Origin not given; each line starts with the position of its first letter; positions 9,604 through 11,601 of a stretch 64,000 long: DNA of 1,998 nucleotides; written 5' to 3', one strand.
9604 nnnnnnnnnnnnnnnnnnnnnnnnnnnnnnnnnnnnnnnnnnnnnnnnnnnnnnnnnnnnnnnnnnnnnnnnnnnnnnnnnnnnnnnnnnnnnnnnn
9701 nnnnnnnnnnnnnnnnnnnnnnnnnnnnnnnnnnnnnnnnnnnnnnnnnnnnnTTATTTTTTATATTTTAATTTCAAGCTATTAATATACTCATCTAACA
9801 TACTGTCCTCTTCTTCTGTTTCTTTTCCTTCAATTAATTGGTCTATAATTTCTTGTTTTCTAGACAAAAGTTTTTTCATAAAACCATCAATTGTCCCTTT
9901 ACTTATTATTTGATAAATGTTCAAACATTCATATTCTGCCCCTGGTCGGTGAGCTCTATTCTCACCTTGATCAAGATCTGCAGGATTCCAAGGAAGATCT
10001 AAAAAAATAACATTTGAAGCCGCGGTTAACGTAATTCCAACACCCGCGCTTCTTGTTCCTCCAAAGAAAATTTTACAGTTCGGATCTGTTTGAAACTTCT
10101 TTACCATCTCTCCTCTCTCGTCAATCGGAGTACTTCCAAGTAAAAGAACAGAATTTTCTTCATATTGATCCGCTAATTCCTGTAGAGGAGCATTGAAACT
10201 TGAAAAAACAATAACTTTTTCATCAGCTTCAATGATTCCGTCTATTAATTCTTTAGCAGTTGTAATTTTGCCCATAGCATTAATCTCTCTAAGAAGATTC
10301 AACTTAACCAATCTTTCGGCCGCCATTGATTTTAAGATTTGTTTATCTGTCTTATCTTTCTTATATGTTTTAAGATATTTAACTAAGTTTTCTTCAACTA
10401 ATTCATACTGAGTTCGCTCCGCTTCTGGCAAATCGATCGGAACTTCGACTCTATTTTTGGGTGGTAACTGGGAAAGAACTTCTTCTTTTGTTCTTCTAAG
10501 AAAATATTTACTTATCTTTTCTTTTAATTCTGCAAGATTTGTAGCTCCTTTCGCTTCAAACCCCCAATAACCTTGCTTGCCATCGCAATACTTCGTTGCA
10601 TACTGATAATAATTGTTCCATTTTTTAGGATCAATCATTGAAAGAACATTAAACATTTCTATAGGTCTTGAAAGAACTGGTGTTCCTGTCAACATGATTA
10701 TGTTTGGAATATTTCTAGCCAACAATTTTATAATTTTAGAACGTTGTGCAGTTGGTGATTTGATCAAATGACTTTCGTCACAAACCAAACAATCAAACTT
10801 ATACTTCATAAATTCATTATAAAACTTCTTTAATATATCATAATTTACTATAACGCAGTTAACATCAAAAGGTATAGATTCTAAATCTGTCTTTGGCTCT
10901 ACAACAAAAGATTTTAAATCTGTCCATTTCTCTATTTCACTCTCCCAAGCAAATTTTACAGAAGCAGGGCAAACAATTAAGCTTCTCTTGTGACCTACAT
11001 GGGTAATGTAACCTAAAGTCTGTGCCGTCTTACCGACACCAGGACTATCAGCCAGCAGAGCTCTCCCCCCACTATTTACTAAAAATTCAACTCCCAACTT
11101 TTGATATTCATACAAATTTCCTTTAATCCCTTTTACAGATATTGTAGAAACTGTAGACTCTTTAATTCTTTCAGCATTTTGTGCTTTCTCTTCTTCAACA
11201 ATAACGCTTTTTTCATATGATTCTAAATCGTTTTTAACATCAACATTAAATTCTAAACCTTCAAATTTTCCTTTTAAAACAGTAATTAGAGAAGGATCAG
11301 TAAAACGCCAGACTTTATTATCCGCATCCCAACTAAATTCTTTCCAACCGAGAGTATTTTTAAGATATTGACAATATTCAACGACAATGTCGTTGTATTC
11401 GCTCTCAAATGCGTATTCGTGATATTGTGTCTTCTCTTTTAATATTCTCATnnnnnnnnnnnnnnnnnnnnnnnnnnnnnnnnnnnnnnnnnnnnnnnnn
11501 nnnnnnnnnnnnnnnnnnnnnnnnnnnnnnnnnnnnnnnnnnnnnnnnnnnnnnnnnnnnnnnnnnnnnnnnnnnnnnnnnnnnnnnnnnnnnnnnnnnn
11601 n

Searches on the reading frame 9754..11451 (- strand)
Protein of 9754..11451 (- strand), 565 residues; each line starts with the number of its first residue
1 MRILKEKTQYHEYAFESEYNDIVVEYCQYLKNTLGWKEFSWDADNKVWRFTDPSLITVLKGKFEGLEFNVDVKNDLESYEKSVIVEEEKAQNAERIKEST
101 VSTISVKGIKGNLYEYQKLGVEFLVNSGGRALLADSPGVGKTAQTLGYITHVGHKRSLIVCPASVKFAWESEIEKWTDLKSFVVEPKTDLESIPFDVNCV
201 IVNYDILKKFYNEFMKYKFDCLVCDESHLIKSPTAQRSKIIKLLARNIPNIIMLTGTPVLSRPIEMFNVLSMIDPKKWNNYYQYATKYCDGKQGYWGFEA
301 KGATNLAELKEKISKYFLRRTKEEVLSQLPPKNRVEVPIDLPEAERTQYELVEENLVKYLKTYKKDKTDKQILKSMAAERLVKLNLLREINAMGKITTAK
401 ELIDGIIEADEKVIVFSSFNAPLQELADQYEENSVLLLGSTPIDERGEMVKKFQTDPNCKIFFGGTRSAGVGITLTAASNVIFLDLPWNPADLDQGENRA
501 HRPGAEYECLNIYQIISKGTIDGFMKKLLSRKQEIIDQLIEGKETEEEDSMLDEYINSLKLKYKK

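Call 11: search_protein_families(library=phrogs, proteins=[window:9754-11451:-])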
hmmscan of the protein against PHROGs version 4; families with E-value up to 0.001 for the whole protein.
window:9754-11451:- (565 aa): 10 families
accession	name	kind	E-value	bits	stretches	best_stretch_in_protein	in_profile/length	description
phrog_62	-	DNA, RNA and nucleotide metabolism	1.9e-114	384.7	1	64-555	674-1148/1881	DNA helicase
phrog_29996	-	unknown function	3.3e-33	115.8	1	109-544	720-1168/1189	-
phrog_1685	-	unknown function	5.2e-22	78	1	452-550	1462-1559/2278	-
phrog_11801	-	other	4.8e-18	64.8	2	458-547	1410-1500/2269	DNA methyltransferase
phrog_23807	-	unknown function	2.6e-15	56.3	2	409-539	528-665/1053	-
phrog_16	-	DNA, RNA and nucleotide metabolism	2e-13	50.5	1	106-503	262-586/986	DNA helicase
phrog_21391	-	DNA, RNA and nucleotide metabolism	2.4e-09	35.9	1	408-505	1357-1456/2021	DNA helicase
phrog_26785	-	unknown function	4.4e-08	32.5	0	107-275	244-424/1087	-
phrog_10089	-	moron, auxiliary metabolic gene and host takeover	5.7e-08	30.9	1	459-546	2886-2978/4647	DarB-like antirestriction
phrog_21007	-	other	3.2e-05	23.2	1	465-554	79-169/857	DNA methyltransferase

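Call 100: search_dna_similar(query=window:9754-11451:-, collection=phages, mode=protein, max_rows=12, max_evalue=1e-10)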
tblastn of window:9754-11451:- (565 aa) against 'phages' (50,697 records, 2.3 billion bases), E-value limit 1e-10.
Records with a match: 700; places in all: 708; records where one place covers at least 80% of the query: 90.
Best place of each record, by identity: <60% 700.
By first word of the organism name: Gordonia 169; Staphylococcus 69; Vibrio 51; Caulobacter 39; Bacillus 32; Bacteroides 28; Escherichia 27; Pseudomonas 24; Arthrobacter 20; Mycobacterium 20; and 70 more.
By host as written in the record: Gordonia terrae 3612 93; - 80; Gordonia rubripertincta NRRL B-16540 38; Caulobacter vibrioides CB15 22; Staphylococcus aureus 22; Arthrobacter sp. ATCC 21022 15; Mycobacterium smegmatis mc2 155 15; Serratia marcescens 13; and 217 more.
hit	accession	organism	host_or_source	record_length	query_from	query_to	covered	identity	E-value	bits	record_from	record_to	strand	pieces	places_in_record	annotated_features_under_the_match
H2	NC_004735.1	Rhodothermus phage RM378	Rhodothermus marinus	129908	35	553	92%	30.5%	2e-66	240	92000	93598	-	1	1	DNA helicase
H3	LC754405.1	Thermus phage MN1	Thermus thermophilus HB8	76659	35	541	90%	31.1%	1e-61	226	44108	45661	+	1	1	helicase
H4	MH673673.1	Thermus phage phiLo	Thermus thermophilus HB8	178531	92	552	82%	33.6%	1e-62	229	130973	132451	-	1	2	DNA helicase-like protein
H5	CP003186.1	Thermoanaerobacterium phage THSA-485A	Thermoanaerobacterium saccharolyticum ...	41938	20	542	93%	28.6%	2e-42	169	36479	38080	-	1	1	SNF2-related protein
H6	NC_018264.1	Thermoanaerobacterium phage THSA-485A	Thermoanaerobacterium saccharolyticum ...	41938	20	542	93%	28.6%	2e-42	169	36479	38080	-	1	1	DNA helicase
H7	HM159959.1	Clostridium phage phiCTP1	-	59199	63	556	87%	29.1%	6e-38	155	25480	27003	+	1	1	putative helicase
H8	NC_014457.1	Clostridium phage phiCTP1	-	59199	63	556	87%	29.1%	6e-38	155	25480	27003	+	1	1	putative helicase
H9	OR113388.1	Clostridium phage vB_CtyS-FA88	Clostridium sp.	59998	63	556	87%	29.1%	6e-38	155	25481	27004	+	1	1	hypothetical protein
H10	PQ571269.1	Bacteroides phage BKO1-TP3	Bacteroides koreensis HM3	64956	101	559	81%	30.5%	3e-55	207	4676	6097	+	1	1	DNA helicase | Portal protein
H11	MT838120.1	Bacteriophage sp.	human fecal samples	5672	114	557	79%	31.4%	5e-59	218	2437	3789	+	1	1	record has no annotation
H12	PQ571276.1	Bacteroides phage BS-TP3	Bacteroides salyersiae BG8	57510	114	557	79%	31.4%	5e-59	218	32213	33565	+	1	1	DNA helicase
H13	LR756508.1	uncultured phage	metagenomic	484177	142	548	72%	33.8%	2e-71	255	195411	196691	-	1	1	record has no annotation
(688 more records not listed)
